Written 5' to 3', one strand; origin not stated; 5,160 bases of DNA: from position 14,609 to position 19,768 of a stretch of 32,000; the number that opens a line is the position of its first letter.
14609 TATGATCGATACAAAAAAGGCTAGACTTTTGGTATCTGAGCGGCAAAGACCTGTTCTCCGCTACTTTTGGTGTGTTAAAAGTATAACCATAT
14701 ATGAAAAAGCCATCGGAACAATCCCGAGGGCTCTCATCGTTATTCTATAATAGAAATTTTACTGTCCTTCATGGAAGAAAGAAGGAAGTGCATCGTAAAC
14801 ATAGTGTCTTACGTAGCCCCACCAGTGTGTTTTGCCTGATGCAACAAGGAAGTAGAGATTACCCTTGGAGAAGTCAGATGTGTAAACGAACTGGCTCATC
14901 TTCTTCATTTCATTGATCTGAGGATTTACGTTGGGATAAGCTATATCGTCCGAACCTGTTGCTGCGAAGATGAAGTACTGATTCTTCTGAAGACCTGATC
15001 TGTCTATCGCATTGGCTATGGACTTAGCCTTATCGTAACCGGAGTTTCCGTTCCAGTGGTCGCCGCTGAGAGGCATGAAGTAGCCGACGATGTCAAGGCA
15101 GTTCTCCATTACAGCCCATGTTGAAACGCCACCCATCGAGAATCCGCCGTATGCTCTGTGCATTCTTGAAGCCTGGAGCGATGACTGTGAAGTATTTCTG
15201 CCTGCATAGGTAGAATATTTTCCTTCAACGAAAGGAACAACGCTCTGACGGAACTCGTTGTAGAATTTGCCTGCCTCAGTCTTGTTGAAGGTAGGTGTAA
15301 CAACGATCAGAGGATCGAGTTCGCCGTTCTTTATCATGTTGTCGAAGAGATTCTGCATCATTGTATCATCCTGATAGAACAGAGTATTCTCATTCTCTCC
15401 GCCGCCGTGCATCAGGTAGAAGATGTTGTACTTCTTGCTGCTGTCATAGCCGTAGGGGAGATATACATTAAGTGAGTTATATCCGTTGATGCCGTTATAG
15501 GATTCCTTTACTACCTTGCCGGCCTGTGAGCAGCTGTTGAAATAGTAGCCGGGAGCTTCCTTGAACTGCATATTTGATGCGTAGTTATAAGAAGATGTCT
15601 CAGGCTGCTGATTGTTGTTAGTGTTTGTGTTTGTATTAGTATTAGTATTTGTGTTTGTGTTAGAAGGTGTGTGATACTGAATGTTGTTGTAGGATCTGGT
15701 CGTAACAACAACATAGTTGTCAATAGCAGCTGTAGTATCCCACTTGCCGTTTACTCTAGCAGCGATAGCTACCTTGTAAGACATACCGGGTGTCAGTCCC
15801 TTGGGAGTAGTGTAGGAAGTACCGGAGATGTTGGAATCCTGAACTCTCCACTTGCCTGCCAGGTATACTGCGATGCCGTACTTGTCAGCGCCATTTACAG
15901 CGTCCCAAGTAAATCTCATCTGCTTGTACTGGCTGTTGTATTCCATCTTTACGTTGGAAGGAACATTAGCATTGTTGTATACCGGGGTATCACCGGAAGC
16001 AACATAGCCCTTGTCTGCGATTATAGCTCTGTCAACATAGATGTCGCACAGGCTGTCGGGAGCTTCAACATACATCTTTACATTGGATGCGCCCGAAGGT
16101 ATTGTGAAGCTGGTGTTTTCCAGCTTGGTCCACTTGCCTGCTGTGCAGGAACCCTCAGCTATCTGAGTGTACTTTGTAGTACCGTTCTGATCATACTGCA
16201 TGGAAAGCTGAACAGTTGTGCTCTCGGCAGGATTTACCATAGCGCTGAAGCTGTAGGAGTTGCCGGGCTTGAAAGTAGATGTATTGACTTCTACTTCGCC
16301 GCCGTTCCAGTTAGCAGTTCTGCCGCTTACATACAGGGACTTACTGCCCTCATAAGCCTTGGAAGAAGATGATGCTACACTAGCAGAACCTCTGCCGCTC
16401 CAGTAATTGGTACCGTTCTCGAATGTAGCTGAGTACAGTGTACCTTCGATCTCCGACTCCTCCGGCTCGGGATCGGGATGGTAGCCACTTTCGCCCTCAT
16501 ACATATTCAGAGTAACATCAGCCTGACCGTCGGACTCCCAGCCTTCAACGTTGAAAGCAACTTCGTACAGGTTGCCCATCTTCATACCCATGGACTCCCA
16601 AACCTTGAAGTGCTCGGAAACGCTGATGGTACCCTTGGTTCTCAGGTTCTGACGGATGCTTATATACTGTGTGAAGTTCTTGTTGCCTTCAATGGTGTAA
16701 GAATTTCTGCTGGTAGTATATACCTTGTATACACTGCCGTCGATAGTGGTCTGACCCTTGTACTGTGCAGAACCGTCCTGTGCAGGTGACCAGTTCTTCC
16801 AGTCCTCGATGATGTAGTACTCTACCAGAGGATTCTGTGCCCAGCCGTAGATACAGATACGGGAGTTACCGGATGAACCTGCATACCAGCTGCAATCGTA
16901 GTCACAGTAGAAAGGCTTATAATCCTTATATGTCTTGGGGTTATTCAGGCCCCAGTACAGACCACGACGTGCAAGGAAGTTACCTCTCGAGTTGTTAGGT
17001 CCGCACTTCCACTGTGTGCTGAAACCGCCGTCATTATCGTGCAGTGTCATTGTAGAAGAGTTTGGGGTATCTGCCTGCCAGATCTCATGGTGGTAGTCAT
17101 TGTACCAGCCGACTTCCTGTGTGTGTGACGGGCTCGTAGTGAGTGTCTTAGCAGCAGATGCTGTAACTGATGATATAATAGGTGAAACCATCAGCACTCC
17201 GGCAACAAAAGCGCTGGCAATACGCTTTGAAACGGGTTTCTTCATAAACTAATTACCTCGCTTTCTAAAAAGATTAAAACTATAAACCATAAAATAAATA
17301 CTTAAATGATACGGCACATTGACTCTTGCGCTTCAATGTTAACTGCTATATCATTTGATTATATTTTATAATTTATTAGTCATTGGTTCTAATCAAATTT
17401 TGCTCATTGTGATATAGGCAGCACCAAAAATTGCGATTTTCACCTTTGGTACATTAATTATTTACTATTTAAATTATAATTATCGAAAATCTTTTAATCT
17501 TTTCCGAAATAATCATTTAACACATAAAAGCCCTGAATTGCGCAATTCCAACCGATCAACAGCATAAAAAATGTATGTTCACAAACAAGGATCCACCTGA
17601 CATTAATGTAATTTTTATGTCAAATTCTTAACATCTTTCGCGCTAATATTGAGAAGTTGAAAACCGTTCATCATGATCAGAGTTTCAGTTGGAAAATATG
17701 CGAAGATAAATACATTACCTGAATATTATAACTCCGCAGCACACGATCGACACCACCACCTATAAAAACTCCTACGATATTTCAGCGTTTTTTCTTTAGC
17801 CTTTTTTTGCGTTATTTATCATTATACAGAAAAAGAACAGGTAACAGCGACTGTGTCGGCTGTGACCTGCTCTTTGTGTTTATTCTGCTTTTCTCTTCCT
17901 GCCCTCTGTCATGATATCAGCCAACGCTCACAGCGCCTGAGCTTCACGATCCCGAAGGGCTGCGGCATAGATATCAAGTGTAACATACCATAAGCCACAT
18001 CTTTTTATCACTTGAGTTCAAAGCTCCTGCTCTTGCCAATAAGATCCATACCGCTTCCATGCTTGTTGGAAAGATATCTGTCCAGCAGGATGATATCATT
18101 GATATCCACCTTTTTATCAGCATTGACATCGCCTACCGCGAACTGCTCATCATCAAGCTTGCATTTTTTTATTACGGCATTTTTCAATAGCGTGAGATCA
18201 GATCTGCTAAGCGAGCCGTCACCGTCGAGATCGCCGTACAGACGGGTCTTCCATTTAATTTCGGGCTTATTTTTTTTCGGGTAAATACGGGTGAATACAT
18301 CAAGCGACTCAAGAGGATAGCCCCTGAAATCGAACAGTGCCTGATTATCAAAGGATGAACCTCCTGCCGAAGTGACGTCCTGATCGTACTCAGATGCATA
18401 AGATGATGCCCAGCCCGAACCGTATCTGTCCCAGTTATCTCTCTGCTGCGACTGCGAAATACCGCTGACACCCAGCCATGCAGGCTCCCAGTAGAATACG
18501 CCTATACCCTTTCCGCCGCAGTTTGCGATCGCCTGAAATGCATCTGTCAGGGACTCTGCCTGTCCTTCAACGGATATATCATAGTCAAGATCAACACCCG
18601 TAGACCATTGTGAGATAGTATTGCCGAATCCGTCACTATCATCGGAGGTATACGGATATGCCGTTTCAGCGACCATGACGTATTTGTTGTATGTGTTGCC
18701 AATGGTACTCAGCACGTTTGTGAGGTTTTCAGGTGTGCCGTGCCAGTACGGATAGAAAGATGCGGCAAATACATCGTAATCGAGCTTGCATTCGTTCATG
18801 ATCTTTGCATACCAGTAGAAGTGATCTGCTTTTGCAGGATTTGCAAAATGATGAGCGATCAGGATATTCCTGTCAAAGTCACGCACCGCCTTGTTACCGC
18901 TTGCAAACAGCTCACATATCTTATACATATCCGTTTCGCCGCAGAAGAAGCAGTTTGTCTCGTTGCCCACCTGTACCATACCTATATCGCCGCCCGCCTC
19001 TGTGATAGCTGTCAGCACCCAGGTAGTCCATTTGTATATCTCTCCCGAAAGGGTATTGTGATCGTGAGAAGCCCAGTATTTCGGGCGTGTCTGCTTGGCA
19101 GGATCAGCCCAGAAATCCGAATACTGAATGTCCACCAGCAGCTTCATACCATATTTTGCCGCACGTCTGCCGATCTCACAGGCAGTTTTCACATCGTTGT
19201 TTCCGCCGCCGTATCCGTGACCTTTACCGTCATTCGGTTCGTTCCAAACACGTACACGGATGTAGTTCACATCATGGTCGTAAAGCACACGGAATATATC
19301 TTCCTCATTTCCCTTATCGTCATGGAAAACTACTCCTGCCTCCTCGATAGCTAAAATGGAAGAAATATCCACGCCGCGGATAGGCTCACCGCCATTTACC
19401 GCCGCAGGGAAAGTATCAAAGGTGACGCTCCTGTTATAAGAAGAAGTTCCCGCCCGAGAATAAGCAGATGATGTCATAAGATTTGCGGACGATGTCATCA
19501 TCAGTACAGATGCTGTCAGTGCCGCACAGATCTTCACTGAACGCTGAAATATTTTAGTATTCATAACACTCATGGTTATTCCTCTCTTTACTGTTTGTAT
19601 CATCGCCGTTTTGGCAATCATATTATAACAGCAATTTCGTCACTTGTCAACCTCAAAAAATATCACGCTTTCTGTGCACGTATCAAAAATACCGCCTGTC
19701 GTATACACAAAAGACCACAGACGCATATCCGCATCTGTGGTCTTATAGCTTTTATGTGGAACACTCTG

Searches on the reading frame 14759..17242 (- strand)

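Call 38: search_protein_families(library=pfam, proteins=[window:14759-17242:-], max_evalue=0.001)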
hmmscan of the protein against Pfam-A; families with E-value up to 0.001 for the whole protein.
window:14759-17242:- (827 aa): 3 families
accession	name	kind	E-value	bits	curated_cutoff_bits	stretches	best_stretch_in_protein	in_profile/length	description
PF00457.24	Glyco_hydro_11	-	5.5e-42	143.9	27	1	49-244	3-178/178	Glycosyl hydrolases family 11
PF02018.23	CBM_4_9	-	3e-27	96.1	25.9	1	268-397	3-135/136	Carbohydrate binding domain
PF00756.26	Esterase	-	2.6e-05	24.6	22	1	590-710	9-131/251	Putative esterase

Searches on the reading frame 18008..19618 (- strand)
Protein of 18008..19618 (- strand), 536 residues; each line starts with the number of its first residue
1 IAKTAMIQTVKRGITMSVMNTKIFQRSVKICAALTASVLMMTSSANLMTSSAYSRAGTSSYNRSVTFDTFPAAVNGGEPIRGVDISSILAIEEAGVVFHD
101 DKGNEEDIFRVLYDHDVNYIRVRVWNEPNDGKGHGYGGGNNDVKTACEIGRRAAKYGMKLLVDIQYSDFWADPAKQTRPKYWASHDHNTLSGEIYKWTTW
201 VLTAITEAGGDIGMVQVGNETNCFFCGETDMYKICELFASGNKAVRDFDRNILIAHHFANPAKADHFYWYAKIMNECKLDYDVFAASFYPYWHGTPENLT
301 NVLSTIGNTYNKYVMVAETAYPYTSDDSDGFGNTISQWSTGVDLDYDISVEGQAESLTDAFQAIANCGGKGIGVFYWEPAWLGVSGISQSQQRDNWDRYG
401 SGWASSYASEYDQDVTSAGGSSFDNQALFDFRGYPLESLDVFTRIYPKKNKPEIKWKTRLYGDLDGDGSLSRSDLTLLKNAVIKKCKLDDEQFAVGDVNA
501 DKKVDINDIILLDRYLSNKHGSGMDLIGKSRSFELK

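Call 38: search_protein_families(library=pfam, proteins=[window:18008-19618:-], max_evalue=0.001)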
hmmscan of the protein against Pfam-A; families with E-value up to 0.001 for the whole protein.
window:18008-19618:- (536 aa): 2 families
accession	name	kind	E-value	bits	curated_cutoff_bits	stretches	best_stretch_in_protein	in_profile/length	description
PF07745.19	Glyco_hydro_53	-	1.1e-110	370.2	24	1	80-442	1-340/340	Glycosyl hydrolase family 53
PF00404.24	Dockerin_1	-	8.9e-08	32.7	22.9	1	461-516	1-56/57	Dockerin type I domain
